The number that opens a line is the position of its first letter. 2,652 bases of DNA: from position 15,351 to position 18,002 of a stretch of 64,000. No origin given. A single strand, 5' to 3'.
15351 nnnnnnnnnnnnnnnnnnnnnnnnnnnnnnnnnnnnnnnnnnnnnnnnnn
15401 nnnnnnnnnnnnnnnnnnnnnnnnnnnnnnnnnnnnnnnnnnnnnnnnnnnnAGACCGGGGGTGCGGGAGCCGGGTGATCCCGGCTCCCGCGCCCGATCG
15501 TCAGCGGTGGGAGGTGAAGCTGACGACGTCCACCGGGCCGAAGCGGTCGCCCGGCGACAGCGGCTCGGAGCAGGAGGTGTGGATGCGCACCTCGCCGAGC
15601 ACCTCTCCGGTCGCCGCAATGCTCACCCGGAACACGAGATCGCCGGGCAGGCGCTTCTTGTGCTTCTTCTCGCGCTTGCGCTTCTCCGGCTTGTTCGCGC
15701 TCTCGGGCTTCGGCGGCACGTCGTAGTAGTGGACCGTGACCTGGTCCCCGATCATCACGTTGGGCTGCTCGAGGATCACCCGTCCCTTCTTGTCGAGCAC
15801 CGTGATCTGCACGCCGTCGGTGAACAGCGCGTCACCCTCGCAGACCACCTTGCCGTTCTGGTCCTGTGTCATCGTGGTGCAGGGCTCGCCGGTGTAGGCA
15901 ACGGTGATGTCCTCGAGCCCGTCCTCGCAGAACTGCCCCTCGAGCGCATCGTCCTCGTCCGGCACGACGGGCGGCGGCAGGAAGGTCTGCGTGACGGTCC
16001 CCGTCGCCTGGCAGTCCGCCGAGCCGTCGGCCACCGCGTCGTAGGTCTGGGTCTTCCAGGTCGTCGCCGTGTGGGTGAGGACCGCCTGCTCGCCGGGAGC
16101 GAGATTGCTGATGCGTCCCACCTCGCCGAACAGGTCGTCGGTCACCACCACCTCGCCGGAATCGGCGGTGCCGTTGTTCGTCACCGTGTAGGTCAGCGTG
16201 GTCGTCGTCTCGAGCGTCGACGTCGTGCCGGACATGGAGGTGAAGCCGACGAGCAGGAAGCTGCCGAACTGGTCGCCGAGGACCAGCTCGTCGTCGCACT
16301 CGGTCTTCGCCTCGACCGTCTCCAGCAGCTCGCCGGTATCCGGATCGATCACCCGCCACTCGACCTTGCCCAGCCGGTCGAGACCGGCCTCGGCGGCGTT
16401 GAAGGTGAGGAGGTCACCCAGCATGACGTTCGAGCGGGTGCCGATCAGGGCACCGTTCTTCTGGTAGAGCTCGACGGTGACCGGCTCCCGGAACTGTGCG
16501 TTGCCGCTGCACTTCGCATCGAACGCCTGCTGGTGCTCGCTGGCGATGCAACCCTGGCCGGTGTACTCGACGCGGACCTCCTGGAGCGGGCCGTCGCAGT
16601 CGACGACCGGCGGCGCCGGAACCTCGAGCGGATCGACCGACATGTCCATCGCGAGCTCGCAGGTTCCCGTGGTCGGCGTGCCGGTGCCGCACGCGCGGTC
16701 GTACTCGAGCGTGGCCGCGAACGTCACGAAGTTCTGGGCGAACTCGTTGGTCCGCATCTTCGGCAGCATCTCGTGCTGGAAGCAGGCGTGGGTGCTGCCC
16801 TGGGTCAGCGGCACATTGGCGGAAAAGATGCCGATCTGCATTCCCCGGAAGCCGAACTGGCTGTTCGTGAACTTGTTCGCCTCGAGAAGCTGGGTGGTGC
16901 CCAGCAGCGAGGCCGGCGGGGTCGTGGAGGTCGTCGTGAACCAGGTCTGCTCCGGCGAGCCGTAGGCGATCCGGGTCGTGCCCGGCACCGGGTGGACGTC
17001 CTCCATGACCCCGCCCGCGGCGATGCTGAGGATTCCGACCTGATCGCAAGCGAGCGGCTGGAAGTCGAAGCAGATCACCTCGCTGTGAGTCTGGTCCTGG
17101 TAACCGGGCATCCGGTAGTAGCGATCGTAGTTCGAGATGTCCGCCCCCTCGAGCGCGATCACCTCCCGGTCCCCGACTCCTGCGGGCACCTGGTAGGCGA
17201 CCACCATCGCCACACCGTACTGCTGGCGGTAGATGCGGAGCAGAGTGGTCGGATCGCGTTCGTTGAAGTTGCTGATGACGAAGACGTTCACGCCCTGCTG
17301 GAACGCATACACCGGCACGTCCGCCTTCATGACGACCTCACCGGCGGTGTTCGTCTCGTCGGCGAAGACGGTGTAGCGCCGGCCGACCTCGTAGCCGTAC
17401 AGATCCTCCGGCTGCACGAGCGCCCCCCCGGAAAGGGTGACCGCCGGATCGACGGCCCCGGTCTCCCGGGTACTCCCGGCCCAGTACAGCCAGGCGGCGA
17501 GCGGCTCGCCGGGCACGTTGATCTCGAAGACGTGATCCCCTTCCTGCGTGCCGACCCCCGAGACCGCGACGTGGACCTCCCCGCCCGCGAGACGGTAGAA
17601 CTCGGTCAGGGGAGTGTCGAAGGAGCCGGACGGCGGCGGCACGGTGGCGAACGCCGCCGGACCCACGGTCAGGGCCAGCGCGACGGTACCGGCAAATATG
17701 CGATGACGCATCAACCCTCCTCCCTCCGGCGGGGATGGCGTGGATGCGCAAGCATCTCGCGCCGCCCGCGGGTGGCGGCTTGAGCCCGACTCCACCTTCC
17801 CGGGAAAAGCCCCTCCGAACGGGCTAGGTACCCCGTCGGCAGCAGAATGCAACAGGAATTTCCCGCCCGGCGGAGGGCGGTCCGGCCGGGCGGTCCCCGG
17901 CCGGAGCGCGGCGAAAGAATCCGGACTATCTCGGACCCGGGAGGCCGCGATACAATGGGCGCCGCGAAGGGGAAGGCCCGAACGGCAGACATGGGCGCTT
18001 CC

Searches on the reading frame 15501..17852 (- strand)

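Call 58: search_protein_families(library=pfam, proteins=[window:15501-17852:-], max_evalue=0.00001)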
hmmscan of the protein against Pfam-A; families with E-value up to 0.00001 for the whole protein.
window:15501-17852:- (783 aa): 1 family
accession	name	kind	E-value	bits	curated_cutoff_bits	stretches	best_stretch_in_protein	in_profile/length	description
PF24269.1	DUF7467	-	3.6e-38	131.3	27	2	648-779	4-116/116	Domain of unknown function (DUF7467)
